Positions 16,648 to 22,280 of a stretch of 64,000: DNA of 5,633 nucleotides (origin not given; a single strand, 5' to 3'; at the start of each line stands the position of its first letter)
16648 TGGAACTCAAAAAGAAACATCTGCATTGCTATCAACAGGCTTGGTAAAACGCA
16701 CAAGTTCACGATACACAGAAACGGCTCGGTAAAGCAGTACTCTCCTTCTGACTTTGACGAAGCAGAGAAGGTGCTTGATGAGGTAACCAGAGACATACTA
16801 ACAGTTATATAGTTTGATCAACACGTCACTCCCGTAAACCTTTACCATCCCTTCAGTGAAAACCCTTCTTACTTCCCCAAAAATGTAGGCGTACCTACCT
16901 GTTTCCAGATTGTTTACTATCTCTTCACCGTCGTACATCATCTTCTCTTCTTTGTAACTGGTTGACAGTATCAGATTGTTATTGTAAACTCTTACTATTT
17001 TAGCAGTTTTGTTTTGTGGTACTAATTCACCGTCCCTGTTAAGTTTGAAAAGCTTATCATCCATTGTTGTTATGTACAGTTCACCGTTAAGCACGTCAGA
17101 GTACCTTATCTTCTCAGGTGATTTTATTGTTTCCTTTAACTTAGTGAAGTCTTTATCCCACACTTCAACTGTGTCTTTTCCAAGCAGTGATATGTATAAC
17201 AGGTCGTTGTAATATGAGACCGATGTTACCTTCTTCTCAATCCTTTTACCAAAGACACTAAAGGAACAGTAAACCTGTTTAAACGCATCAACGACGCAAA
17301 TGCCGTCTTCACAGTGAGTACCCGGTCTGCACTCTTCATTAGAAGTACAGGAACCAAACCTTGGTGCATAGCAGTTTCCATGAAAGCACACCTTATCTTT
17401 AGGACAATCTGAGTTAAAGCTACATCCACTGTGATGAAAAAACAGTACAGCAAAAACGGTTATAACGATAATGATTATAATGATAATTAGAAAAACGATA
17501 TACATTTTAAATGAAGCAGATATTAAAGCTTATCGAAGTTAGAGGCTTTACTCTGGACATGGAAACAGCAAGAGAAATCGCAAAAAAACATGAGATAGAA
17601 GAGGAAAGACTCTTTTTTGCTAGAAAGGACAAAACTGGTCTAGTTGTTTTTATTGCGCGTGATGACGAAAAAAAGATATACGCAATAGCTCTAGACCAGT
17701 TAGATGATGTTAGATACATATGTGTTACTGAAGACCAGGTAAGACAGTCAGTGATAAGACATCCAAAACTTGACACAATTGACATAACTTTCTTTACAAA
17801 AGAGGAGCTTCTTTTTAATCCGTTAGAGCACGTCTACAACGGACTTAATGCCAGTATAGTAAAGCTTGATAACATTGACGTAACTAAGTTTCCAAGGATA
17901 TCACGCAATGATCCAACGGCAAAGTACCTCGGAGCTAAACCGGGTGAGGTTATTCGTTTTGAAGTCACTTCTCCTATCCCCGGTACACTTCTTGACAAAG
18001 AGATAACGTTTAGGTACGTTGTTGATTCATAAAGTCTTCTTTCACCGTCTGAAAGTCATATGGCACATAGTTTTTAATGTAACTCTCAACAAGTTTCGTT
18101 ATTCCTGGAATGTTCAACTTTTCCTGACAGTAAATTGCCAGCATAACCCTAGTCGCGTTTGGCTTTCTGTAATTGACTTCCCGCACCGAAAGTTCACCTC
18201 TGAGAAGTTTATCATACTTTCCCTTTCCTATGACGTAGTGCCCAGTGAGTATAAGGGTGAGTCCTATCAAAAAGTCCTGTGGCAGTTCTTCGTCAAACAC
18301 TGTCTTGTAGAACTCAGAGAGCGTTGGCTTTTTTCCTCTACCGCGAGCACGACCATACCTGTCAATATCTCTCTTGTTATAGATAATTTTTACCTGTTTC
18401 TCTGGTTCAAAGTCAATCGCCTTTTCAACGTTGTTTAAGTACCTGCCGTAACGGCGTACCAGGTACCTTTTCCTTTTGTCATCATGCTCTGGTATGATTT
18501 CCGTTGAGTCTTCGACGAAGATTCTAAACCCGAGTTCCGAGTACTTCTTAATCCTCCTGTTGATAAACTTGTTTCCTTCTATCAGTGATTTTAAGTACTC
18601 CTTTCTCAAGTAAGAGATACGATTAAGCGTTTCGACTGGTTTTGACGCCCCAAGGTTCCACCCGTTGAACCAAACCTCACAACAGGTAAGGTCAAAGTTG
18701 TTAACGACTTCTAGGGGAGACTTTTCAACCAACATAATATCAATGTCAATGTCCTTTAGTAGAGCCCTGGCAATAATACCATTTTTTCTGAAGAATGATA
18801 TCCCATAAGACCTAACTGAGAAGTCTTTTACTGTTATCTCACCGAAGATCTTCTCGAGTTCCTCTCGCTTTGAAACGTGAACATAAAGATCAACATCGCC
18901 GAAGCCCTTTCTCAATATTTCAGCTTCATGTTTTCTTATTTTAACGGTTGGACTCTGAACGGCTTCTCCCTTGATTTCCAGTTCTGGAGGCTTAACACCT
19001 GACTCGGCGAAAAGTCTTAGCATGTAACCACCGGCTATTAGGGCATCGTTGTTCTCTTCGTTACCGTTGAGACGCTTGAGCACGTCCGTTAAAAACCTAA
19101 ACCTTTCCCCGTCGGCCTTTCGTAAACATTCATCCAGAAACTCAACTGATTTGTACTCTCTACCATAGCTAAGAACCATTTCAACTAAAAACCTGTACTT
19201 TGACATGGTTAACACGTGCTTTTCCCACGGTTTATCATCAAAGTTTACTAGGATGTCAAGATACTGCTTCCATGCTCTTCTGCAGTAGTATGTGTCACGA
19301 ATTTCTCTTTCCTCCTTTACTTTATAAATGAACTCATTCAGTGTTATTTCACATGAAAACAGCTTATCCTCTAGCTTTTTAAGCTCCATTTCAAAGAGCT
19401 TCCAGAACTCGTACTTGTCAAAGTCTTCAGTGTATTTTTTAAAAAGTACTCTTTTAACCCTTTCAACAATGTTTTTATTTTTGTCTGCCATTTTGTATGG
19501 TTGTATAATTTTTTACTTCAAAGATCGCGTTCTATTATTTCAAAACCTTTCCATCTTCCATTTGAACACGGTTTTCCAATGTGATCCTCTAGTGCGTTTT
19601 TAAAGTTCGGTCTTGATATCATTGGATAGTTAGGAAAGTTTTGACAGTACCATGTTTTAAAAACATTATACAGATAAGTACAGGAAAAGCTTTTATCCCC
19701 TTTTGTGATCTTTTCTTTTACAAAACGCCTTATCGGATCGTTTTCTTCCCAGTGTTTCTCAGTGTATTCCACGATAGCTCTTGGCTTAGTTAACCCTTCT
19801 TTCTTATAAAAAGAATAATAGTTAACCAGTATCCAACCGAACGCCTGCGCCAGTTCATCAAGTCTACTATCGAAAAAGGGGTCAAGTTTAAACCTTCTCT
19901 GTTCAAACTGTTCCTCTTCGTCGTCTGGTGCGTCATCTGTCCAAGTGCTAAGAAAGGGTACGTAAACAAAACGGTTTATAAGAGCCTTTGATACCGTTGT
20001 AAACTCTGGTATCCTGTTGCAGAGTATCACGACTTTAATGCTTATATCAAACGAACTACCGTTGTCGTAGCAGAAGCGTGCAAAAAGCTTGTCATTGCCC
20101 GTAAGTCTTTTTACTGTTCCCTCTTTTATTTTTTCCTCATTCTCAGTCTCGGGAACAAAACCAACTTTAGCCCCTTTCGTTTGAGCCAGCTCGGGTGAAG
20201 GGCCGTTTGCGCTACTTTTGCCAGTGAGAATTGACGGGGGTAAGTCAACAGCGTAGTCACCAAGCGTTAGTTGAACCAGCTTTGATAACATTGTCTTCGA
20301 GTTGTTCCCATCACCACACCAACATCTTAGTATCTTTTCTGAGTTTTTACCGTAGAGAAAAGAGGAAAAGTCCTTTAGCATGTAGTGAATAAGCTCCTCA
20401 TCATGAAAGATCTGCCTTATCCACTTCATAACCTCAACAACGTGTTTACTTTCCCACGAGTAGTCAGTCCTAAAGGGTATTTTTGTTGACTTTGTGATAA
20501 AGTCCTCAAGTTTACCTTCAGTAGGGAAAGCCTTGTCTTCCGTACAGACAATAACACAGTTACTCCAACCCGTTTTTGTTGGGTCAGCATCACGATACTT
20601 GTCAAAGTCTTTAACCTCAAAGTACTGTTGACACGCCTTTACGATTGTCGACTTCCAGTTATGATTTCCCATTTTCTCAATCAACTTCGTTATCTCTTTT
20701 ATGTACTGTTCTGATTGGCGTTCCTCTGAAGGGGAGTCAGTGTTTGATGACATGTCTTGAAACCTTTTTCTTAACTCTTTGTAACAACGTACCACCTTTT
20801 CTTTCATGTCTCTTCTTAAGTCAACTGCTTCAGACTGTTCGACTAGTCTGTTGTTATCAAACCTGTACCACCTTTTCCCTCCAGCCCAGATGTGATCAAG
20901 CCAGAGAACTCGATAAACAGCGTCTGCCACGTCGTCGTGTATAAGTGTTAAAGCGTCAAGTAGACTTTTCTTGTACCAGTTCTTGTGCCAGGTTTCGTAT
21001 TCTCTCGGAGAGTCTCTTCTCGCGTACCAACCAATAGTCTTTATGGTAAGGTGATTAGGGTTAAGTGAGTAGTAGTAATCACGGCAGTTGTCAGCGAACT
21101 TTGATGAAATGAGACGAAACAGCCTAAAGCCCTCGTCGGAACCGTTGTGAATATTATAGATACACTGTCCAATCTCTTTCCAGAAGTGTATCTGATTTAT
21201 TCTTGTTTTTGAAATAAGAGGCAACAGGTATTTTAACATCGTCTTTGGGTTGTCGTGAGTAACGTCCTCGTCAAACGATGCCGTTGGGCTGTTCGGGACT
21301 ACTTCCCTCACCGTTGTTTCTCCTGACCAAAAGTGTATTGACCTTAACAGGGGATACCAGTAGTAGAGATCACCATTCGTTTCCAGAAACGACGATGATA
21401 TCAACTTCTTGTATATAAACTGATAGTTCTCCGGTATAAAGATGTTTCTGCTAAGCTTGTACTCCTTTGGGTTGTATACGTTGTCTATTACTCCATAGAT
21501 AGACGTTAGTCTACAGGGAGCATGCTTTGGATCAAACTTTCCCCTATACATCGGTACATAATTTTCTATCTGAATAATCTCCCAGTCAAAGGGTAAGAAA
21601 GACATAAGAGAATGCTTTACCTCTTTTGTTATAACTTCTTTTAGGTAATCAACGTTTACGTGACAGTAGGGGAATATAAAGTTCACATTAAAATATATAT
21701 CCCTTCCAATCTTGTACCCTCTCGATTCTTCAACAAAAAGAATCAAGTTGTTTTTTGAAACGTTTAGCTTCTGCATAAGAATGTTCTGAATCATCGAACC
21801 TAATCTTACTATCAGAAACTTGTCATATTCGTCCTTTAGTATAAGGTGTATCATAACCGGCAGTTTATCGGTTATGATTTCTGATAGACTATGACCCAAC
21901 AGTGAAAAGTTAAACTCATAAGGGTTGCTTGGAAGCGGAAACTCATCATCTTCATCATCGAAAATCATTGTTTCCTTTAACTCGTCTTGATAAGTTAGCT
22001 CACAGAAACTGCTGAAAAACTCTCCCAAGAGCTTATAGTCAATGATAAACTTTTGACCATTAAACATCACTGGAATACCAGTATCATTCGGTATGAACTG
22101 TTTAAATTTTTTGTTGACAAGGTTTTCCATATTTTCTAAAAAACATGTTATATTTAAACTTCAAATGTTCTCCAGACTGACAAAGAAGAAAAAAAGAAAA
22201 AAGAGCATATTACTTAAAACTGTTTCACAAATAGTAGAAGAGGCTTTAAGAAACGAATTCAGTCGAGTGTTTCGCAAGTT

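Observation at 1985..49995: Three large non-coding tandem arrays of one ~290-bp repeat family partition the window; array 1 is inverted relative to arrays 2 and 3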

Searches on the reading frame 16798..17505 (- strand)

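Call 58: search_protein_families(library=pfam, proteins=[window:16798-17505:-], max_evalue=0.01)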
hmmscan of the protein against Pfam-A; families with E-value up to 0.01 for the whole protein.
window:16798-17505:- (235 aa): 3 families
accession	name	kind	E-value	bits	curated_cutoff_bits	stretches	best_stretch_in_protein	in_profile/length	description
PF23416.1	DUF7107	-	1.2e-05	26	24.6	1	28-71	2-47/48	Domain of unknown function (DUF7107)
PF11513.13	TA0956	-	0.0054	17.4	25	0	135-186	33-84/110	Thermoplasma acidophilum protein TA0956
PF21164.2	Dumpy_DPY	-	0.0075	16.6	27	1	28-46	4-22/24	Dumpy, DPY module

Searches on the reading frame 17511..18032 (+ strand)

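Call 58: search_protein_families(library=pfam, proteins=[window:17511-18032:+], max_evalue=0.01)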
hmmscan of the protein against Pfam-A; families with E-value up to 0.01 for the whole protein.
window:17511-18032:+ (173 aa): 1 family
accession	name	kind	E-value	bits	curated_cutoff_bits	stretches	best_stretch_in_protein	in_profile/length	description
PF01191.24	RNA_pol_Rpb5_C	-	4.9e-09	36.3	23.5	1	118-159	25-66/73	RNA polymerase Rpb5, C-terminal domain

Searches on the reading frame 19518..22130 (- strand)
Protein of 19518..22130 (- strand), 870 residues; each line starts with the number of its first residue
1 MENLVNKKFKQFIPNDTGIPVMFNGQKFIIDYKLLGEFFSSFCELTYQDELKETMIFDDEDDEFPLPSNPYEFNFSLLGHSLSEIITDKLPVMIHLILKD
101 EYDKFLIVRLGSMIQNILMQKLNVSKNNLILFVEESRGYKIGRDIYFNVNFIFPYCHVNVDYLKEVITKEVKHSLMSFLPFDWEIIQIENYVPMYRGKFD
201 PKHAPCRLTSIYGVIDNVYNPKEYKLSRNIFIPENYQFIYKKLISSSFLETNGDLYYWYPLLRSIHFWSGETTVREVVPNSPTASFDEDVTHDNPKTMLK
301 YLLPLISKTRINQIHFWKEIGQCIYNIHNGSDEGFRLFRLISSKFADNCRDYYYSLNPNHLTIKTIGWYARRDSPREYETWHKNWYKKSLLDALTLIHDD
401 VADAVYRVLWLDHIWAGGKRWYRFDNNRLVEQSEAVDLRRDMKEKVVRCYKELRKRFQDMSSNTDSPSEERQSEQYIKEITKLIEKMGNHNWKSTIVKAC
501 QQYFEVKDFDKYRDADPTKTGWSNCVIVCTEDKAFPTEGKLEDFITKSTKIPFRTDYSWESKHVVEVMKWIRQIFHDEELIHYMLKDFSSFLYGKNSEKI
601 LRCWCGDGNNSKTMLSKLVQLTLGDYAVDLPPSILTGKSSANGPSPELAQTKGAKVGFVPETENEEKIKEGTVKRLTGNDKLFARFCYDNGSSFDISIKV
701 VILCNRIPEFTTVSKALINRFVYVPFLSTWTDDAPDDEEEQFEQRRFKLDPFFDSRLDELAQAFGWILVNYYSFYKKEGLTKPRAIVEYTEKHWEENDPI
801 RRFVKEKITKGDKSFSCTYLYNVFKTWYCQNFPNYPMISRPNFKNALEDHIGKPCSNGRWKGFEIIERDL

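Call 5: search_protein_families(library=pfam, proteins=[window:19518-22130:-], max_evalue=0.001)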
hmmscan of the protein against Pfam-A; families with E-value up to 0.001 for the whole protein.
window:19518-22130:- (870 aa): 0 families

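Call 28: find_encoding_contigs(protein=window:19518-22130:-, flank=10000, max_places=4)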
Protein window:19518-22130:- (870 aa): 1 contig read that carries it; 1 place shown.
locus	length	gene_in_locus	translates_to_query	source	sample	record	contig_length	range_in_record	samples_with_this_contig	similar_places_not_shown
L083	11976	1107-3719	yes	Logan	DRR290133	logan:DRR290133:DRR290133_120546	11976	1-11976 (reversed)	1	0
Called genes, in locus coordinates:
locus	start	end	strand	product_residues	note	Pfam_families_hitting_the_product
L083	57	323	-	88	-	-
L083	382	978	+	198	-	-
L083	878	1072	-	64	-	-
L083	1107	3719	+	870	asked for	-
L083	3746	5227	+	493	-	PF26128:Gad2 (weak)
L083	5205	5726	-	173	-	PF01191:RNA_pol_Rpb5_C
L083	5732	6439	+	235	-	PF23416:DUF7107 (weak)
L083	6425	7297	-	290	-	-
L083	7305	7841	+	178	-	-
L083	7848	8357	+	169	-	-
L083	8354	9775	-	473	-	PF01841:Transglut_core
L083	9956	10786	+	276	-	-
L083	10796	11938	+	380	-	PF05496:RuvB_N (weak), PF13401:AAA_22 (faint), PF00004:AAA (weak)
